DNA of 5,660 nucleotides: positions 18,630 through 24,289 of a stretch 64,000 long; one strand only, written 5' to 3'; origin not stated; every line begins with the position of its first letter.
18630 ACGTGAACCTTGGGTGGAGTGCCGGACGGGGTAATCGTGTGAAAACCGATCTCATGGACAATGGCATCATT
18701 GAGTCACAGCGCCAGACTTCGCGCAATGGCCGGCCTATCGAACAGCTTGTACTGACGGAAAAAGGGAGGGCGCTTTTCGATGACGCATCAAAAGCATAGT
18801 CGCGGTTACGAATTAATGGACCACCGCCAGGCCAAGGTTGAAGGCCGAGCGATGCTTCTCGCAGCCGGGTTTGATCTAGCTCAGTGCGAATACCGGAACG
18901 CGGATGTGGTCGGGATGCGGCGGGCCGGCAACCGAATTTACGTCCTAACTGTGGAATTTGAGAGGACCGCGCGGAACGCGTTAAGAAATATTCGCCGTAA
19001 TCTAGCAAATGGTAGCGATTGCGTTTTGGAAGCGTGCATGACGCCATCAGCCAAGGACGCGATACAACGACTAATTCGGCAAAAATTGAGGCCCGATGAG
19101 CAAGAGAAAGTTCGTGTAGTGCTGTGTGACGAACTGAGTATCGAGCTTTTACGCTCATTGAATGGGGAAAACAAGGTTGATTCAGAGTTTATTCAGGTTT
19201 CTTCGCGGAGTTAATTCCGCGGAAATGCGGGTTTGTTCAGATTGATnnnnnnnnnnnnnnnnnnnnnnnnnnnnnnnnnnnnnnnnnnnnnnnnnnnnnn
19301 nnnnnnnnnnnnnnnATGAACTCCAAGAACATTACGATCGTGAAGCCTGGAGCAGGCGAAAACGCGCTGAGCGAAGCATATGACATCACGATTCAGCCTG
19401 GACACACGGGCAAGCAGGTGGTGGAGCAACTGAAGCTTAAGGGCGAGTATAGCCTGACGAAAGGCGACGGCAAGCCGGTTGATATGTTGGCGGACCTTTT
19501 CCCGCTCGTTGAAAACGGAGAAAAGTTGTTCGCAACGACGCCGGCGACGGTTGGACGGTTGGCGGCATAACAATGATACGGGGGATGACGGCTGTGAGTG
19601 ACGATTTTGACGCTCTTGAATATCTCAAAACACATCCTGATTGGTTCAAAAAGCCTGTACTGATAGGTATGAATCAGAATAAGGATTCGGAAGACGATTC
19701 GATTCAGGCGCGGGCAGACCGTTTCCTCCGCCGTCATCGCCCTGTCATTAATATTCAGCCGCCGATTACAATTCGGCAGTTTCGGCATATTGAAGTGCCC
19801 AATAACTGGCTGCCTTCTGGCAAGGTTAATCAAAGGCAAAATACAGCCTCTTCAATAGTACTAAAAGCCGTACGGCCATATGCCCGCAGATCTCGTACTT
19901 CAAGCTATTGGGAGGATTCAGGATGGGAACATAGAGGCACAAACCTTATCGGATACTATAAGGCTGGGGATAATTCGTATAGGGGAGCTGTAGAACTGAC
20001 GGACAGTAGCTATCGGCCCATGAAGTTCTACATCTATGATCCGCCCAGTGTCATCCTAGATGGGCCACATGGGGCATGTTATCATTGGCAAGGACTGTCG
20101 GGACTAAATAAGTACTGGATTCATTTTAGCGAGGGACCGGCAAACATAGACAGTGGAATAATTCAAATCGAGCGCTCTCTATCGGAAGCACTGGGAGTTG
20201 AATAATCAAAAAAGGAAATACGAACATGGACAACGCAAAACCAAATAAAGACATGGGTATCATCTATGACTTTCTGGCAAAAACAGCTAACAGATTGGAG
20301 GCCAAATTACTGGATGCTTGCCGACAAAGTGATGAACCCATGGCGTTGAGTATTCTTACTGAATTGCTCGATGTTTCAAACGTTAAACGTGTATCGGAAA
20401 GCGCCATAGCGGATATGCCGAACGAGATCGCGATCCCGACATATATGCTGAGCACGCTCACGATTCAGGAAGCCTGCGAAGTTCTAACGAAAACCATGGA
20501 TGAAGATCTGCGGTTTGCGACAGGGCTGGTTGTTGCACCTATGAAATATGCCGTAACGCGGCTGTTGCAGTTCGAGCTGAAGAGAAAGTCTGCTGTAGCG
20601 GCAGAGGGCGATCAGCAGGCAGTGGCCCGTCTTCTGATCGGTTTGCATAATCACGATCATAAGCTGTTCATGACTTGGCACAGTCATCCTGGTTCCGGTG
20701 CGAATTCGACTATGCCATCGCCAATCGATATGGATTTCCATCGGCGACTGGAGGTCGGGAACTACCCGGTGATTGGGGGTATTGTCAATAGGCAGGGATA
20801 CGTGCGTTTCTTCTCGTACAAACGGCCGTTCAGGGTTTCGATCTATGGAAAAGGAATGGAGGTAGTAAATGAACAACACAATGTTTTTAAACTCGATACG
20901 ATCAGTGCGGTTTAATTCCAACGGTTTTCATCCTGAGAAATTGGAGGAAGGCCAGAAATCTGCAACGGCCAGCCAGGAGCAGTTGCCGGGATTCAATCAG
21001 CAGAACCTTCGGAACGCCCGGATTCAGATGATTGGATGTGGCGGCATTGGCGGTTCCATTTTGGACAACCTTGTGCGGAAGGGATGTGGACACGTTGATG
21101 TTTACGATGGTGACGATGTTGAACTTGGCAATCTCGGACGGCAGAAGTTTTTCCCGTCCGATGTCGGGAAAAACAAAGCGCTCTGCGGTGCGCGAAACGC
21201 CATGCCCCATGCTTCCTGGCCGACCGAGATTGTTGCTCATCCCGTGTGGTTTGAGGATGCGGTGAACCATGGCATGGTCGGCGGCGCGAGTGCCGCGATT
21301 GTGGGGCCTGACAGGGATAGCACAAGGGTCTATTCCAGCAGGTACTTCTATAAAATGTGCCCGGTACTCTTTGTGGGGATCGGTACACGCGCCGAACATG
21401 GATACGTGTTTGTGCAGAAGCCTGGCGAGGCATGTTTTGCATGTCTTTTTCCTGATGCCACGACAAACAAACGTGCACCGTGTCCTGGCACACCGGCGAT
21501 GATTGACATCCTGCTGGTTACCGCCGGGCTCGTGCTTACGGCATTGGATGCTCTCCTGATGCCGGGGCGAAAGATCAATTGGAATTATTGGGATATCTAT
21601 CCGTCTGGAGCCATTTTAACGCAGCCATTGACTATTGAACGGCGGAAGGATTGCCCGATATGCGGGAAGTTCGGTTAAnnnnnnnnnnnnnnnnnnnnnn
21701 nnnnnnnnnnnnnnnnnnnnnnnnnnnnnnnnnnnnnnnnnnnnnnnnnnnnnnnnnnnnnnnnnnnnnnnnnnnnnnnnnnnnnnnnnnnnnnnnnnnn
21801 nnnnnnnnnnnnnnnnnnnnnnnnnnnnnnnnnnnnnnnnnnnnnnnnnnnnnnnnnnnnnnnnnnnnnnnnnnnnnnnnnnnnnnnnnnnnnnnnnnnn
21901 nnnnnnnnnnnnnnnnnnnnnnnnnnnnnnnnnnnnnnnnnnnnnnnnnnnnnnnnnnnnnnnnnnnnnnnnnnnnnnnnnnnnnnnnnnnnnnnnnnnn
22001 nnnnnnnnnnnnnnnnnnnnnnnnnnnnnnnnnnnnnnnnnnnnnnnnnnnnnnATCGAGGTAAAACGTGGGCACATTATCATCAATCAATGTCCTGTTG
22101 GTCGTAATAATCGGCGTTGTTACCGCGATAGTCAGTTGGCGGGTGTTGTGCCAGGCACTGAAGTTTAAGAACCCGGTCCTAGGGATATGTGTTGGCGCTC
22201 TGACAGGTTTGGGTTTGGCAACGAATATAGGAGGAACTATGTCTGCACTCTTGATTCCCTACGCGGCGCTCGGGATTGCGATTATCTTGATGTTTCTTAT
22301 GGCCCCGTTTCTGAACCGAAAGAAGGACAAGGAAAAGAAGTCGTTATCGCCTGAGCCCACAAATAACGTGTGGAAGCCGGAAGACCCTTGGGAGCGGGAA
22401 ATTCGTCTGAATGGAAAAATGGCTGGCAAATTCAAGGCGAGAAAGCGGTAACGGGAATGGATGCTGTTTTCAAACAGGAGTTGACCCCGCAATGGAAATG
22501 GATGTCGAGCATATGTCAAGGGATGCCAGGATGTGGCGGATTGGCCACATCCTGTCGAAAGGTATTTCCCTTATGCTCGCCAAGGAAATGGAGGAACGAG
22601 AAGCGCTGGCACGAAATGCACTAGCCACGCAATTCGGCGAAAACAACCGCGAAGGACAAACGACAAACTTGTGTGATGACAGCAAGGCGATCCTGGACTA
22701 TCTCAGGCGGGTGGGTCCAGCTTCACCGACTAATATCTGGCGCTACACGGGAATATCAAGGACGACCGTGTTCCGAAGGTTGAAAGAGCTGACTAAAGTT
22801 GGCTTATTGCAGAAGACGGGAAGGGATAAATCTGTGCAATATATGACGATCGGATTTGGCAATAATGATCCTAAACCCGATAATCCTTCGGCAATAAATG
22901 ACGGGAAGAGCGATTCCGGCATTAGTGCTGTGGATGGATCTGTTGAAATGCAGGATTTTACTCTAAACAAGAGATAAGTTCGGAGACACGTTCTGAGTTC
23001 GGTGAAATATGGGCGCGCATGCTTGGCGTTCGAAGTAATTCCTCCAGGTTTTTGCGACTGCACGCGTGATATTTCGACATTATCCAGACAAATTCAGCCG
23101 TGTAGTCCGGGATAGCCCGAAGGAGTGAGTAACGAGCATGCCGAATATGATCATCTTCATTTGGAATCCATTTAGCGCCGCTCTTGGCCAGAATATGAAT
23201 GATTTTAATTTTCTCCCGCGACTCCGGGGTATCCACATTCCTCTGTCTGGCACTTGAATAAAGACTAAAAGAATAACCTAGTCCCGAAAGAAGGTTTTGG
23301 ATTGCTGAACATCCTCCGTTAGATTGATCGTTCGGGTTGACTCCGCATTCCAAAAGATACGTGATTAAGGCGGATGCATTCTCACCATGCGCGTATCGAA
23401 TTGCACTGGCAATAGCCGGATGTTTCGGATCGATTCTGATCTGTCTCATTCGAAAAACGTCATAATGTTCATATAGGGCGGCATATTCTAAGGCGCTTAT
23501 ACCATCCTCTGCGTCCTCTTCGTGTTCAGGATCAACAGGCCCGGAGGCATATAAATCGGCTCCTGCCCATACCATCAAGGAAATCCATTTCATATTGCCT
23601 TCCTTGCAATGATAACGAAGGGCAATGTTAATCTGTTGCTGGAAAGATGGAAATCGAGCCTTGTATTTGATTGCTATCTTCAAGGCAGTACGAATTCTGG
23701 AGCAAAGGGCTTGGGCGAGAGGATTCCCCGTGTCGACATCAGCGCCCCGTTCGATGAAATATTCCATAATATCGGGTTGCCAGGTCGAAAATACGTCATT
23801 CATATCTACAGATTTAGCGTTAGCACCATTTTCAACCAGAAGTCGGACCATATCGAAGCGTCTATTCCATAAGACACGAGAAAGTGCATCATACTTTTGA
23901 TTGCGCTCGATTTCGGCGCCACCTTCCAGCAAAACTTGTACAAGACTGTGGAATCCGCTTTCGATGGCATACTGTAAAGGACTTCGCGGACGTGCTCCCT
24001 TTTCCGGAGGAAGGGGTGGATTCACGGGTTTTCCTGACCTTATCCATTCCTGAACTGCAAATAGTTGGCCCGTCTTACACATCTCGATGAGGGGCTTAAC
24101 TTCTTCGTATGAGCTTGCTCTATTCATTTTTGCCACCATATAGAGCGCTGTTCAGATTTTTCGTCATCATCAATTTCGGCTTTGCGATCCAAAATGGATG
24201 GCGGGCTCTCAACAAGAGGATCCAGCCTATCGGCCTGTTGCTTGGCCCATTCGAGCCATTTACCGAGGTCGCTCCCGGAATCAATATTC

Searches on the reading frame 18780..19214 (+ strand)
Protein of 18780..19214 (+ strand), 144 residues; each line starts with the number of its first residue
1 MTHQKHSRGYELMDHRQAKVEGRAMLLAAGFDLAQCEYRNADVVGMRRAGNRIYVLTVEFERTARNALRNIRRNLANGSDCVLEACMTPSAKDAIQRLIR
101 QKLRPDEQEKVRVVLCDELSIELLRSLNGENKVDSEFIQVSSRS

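Call 38: search_protein_families(library=pfam, proteins=[window:18780-19214:+], max_evalue=0.01)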
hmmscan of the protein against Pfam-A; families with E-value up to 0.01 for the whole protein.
window:18780-19214:+ (144 aa): 1 family
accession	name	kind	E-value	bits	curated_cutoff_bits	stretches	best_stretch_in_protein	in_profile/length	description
PF04280.21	Tim44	-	0.0043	17.6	29.6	1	58-130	18-90/147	Tim44-like domain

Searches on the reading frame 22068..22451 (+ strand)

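Call 38: search_protein_families(library=pfam, proteins=[window:22068-22451:+], max_evalue=0.01)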
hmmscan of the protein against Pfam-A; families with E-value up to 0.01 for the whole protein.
window:22068-22451:+ (127 aa): 1 family
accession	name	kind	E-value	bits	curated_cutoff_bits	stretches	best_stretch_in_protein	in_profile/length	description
PF01384.25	PHO4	-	0.0029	17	33.7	1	8-92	59-153/350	Phosphate transporter family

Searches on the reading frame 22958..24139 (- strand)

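Call 10: search_protein_families(library=pfam, proteins=[window:22958-24139:-])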
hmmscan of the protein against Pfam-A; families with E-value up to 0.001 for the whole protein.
window:22958-24139:- (393 aa): 5 families
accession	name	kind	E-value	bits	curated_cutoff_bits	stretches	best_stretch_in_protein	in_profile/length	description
PF12796.13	Ank_2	-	1.1e-14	55.2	27.3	1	18-110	2-88/90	Ankyrin repeats (3 copies)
PF13606.12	Ank_3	-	1.1e-12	47.1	22.3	0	52-77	3-28/30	Ankyrin repeat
PF00023.36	Ank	-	2.7e-11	43.5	21.1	0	52-77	3-28/33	Ankyrin repeat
PF13637.12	Ank_4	-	2.4e-08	34.5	22.7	0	257-284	11-38/50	Ankyrin repeats (many copies)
PF13857.12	Ank_5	-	4.7e-05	24.1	27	0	77-110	11-44/56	Ankyrin repeats (many copies)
